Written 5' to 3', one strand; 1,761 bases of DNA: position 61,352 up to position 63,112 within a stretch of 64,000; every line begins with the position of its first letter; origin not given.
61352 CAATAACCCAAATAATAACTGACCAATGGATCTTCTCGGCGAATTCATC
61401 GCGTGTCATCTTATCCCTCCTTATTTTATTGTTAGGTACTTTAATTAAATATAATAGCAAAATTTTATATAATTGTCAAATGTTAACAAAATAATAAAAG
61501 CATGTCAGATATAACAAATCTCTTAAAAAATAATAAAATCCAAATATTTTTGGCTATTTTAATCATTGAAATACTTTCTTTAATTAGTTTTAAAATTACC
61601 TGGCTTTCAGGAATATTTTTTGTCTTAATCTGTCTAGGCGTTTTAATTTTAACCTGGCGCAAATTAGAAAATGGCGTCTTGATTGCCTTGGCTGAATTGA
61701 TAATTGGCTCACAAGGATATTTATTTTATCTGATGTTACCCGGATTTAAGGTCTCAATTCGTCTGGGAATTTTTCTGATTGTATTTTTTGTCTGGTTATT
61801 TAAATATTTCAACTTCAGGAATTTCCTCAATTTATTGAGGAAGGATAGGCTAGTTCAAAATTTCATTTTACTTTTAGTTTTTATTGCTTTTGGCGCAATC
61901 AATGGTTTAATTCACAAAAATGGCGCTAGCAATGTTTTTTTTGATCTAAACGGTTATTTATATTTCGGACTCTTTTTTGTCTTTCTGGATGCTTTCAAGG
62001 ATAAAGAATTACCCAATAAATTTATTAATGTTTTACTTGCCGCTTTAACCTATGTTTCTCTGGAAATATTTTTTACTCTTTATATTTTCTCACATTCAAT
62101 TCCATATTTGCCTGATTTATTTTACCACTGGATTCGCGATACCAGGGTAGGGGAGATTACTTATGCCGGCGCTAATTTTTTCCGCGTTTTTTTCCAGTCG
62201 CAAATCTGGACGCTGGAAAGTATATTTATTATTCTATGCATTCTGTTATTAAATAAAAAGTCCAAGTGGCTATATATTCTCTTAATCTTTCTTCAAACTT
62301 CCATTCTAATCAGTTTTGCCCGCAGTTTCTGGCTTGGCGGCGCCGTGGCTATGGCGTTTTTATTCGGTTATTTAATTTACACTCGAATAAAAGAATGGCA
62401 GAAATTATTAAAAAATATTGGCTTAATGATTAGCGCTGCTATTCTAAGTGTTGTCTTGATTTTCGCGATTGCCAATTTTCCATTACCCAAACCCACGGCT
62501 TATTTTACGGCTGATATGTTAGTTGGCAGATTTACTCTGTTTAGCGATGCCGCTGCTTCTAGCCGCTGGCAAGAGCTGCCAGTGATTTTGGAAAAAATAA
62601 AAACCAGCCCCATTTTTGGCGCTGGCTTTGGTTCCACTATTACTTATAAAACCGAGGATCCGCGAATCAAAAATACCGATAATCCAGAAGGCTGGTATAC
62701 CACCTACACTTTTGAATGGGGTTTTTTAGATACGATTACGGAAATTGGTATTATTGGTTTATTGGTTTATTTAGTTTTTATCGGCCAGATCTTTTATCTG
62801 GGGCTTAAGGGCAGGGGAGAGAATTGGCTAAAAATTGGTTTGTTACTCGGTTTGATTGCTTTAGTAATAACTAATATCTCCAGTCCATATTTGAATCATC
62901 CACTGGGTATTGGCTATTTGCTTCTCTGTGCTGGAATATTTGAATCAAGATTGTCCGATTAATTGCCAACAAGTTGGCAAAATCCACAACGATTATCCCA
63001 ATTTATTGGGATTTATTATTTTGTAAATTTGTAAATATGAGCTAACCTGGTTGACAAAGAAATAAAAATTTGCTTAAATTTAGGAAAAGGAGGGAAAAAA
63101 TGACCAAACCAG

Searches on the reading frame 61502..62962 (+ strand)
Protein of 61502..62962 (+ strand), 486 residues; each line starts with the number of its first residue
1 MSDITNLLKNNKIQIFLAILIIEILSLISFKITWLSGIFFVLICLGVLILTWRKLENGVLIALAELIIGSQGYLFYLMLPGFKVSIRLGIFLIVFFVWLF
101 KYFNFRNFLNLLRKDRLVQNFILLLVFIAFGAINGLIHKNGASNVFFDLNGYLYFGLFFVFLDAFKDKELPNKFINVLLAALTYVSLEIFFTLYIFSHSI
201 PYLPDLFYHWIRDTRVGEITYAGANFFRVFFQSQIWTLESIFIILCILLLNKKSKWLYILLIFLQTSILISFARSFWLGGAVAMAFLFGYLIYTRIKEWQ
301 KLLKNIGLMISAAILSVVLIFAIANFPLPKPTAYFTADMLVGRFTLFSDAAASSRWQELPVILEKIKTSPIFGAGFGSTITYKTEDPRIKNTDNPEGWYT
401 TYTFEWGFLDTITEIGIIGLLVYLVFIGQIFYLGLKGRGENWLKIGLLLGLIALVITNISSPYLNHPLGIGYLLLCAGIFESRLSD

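Call 71: find_encoding_contigs(protein=window:61502-62962:+, flank=10000, max_places=2)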
Protein window:61502-62962:+ (486 aa): 1 contig read that carries it; 1 place shown.
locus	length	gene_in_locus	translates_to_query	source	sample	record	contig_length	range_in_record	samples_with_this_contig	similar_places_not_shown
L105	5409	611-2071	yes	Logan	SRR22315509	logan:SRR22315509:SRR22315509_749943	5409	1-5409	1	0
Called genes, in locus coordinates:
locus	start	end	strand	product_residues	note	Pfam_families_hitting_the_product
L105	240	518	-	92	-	PF04193:PQ-loop (weak)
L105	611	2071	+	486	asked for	PF04932:Wzy_C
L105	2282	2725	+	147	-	-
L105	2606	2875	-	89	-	-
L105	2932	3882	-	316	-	PF00551:Formyl_trans_N, PF02911:Formyl_trans_C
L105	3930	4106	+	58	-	-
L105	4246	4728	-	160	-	PF01327:Pep_deformylase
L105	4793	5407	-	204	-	?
